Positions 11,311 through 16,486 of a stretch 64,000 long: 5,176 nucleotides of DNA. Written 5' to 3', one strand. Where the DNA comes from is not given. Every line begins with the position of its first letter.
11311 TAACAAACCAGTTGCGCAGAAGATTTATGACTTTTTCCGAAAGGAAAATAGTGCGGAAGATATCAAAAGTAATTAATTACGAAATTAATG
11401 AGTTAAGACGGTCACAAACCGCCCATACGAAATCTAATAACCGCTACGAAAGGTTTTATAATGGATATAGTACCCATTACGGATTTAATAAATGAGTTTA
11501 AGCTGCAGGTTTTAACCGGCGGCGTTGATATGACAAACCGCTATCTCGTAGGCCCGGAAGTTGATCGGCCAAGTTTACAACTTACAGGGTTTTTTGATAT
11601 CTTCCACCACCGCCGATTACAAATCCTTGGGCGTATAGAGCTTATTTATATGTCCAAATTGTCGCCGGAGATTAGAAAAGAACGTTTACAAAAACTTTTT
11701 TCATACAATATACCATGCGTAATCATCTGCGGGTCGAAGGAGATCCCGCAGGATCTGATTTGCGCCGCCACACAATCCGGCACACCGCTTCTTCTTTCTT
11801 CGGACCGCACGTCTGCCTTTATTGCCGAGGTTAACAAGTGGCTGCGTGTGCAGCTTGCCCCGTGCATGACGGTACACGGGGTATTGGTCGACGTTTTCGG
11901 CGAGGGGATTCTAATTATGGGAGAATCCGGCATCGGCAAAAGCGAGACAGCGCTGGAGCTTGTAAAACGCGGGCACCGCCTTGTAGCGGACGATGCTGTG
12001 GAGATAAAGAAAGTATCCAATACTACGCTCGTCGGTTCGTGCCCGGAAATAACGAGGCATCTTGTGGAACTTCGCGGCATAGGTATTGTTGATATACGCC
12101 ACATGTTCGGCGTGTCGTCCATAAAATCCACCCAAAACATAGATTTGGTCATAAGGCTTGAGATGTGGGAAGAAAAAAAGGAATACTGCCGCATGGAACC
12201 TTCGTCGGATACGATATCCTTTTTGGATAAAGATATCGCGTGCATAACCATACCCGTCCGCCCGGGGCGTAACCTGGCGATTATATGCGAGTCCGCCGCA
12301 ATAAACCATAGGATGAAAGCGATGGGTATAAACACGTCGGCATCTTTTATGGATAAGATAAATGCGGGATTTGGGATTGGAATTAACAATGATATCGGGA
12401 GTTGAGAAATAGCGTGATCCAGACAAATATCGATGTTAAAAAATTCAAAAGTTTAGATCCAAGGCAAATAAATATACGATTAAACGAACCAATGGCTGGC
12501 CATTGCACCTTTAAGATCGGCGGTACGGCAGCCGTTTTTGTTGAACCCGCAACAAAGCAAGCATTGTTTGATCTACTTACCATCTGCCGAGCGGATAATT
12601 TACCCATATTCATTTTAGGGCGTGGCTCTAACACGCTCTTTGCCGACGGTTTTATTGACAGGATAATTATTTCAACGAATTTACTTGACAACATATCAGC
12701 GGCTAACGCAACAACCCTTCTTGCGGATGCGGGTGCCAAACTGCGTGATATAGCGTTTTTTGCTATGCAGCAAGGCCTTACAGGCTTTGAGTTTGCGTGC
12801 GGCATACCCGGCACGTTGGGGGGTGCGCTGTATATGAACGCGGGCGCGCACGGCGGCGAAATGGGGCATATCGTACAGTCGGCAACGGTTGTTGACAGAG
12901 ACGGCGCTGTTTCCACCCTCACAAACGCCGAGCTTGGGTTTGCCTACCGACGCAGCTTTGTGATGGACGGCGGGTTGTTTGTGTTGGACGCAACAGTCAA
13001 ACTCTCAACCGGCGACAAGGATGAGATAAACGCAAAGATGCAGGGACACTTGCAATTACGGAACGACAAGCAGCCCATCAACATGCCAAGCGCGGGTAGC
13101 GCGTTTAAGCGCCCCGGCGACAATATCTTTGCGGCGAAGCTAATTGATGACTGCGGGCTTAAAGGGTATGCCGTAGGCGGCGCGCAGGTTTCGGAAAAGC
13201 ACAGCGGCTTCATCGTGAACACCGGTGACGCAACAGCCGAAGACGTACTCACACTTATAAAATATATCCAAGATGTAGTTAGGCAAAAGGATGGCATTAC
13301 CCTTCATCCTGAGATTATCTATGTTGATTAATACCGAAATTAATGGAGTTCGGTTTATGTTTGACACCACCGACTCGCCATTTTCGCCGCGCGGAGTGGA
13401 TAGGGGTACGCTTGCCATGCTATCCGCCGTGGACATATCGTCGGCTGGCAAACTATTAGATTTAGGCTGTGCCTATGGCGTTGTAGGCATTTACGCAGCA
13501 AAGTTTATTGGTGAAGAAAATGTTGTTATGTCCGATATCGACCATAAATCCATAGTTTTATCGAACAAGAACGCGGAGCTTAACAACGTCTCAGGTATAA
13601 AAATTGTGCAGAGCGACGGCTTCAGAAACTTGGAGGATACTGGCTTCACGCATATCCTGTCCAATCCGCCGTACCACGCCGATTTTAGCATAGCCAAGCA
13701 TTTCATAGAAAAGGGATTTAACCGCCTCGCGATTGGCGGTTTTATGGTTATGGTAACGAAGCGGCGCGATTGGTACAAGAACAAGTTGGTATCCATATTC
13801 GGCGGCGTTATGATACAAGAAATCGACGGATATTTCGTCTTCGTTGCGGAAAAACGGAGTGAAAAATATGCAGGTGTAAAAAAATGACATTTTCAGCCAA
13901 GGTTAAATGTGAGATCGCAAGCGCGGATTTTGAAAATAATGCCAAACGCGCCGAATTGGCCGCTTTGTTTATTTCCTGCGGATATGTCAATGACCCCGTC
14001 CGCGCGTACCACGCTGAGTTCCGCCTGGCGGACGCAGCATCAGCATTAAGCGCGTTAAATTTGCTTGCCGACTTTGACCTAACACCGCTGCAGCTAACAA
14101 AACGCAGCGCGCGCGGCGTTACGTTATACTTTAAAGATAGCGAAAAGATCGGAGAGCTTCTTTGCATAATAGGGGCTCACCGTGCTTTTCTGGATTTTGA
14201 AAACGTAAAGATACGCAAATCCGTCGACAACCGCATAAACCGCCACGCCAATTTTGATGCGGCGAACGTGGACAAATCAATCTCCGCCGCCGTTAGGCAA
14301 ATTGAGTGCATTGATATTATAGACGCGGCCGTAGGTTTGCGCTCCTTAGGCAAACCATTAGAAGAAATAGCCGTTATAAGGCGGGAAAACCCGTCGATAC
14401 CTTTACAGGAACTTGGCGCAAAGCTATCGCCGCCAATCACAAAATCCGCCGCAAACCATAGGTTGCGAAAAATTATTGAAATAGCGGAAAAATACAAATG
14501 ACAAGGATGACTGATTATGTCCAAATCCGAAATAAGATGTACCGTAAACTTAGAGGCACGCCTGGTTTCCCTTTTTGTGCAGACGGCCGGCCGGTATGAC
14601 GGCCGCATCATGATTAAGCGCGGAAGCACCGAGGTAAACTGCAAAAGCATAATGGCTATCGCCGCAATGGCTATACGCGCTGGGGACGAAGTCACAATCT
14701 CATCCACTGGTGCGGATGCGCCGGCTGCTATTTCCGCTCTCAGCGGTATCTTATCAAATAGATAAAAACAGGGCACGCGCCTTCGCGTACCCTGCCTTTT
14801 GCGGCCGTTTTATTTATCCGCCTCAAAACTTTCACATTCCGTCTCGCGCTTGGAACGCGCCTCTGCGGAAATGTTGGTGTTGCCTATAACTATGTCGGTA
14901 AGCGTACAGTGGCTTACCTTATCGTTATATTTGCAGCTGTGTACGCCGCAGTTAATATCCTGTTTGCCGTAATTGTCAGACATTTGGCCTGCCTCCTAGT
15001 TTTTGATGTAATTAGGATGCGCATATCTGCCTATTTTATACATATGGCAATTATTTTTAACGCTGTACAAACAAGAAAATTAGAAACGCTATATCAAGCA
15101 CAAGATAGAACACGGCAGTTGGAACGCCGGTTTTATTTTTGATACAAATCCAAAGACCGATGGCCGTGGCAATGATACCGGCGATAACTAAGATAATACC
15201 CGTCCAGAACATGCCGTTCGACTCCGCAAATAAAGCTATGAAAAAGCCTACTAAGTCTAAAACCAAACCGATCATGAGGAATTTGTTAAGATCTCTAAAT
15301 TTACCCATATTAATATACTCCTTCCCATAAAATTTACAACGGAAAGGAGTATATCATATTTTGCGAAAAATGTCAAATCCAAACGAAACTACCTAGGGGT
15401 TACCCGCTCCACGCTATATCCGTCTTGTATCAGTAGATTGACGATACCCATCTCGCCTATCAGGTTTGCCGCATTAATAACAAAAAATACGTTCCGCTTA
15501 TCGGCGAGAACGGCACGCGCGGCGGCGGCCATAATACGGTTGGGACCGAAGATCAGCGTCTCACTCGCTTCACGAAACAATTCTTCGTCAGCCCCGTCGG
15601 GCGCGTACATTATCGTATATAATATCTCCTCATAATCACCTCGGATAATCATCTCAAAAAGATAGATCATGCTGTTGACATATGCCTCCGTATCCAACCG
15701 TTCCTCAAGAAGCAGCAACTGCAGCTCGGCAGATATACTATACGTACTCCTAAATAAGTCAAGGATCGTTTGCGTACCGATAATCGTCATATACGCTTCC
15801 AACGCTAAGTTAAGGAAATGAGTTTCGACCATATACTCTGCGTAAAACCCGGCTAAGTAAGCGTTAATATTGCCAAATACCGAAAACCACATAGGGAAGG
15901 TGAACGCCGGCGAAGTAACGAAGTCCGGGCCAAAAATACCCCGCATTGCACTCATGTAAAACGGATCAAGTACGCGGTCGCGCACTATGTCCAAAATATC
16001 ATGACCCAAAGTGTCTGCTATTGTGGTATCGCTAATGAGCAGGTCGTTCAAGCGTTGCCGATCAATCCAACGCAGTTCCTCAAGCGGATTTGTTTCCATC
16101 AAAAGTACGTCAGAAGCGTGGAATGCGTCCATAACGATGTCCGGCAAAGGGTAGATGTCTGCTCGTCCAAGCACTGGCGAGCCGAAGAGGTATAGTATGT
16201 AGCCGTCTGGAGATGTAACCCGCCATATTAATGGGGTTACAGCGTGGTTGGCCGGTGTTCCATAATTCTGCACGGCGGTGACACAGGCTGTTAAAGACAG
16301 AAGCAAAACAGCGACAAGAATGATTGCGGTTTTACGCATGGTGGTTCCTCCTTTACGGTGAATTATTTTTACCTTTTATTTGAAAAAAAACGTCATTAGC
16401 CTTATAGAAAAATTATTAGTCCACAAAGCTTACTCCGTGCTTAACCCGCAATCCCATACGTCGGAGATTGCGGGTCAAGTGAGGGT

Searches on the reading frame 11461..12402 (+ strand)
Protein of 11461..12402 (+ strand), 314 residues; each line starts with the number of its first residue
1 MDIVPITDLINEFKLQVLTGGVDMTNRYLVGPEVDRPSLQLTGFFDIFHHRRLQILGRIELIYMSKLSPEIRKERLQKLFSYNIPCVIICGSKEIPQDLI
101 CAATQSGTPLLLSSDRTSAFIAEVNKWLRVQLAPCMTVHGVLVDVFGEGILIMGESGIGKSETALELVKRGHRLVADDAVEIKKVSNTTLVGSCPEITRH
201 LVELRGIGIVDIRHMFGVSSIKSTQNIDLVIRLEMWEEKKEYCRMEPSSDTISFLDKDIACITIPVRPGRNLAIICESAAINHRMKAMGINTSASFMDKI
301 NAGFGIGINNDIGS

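Call 63: search_protein_families(library=pfam, proteins=[window:11461-12402:+], max_evalue=0.00001)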
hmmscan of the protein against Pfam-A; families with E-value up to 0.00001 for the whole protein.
window:11461-12402:+ (314 aa): 2 families
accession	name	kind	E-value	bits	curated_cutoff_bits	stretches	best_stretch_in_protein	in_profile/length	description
PF07475.17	Hpr_kinase_C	-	7.3e-68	227.9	33.3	1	131-299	2-170/171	HPr Serine kinase C-terminal domain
PF02603.21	Hpr_kinase_N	-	1.6e-38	131.9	24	1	4-128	1-125/125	HPr Serine kinase N terminus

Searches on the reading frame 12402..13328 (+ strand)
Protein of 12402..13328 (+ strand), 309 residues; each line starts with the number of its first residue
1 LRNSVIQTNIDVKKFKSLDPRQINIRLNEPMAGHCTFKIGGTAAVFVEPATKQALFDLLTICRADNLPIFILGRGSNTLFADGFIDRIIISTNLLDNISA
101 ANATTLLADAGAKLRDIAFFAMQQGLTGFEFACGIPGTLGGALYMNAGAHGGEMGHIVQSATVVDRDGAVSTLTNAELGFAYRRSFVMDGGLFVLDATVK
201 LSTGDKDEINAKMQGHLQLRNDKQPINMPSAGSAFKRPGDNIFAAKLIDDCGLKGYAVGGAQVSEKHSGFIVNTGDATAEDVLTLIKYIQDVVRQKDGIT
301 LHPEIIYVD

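Call 63: search_protein_families(library=pfam, proteins=[window:12402-13328:+], max_evalue=0.00001)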
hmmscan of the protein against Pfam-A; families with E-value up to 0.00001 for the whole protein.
window:12402-13328:+ (309 aa): 2 families
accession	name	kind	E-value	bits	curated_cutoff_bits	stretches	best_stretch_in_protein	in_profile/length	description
PF02873.21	MurB_C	-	7.3e-36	122.8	27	1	208-307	1-98/99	UDP-N-acetylenolpyruvoylglucosamine reductase, C-terminal domain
PF01565.28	FAD_binding_4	-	1.3e-21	77.1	26.4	1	44-173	2-138/139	FAD binding domain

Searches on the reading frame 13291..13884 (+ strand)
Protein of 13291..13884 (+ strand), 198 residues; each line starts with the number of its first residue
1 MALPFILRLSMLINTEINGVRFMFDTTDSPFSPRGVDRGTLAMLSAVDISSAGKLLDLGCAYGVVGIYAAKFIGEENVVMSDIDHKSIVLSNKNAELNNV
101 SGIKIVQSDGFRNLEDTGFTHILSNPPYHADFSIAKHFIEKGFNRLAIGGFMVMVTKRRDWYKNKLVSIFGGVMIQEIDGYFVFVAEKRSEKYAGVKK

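Call 63: search_protein_families(library=pfam, proteins=[window:13291-13884:+], max_evalue=0.00001)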
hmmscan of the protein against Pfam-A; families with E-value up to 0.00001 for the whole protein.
window:13291-13884:+ (198 aa): 3 families
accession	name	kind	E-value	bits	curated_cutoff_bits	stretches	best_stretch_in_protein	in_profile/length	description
PF05175.20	MTS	-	2e-32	112.6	23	1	26-181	6-165/170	Methyltransferase small domain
PF06325.19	PrmA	-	2.9e-07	30.7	22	1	41-112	152-223/296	Ribosomal protein L11 methyltransferase (PrmA)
PF13847.12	Methyltransf_31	-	4.7e-07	30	27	1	50-156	2-111/145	Methyltransferase domain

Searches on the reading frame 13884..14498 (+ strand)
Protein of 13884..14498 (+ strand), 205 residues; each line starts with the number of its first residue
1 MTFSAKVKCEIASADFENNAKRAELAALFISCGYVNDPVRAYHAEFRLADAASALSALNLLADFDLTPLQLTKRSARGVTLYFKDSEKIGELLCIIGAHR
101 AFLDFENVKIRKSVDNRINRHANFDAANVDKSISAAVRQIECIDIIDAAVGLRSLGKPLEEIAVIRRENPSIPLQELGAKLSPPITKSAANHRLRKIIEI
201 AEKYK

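Call 63: search_protein_families(library=pfam, proteins=[window:13884-14498:+], max_evalue=0.00001)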
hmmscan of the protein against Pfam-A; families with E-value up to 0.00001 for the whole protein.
window:13884-14498:+ (205 aa): 2 families
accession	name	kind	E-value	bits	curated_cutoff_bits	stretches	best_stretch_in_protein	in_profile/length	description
PF02650.20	HTH_WhiA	-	5.3e-28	97.7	27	1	118-201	1-84/84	WhiA C-terminal HTH domain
PF14527.11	LAGLIDADG_WhiA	-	1.6e-16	60.6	23.2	1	23-114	3-92/93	WhiA LAGLIDADG-like domain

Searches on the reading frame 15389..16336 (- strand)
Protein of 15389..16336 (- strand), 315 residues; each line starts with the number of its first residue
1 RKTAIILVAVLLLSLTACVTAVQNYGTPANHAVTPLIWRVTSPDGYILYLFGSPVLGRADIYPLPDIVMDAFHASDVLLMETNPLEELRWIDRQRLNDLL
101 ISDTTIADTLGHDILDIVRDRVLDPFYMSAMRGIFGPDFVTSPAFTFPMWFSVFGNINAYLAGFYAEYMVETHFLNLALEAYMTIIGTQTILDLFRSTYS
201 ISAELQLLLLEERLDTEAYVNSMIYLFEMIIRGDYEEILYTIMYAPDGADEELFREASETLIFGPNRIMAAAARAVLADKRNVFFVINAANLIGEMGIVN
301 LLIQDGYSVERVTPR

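Call 64: search_protein_families(library=pfam, proteins=[window:15389-16336:-], max_evalue=0.00001)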
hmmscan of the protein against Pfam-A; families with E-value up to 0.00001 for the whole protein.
window:15389-16336:- (315 aa): 1 family
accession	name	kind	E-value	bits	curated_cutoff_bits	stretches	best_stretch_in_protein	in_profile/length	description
PF01963.22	TraB_PrgY_gumN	-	1.9e-28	100.5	26.8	1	36-311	1-263/263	TraB/PrgY/gumN family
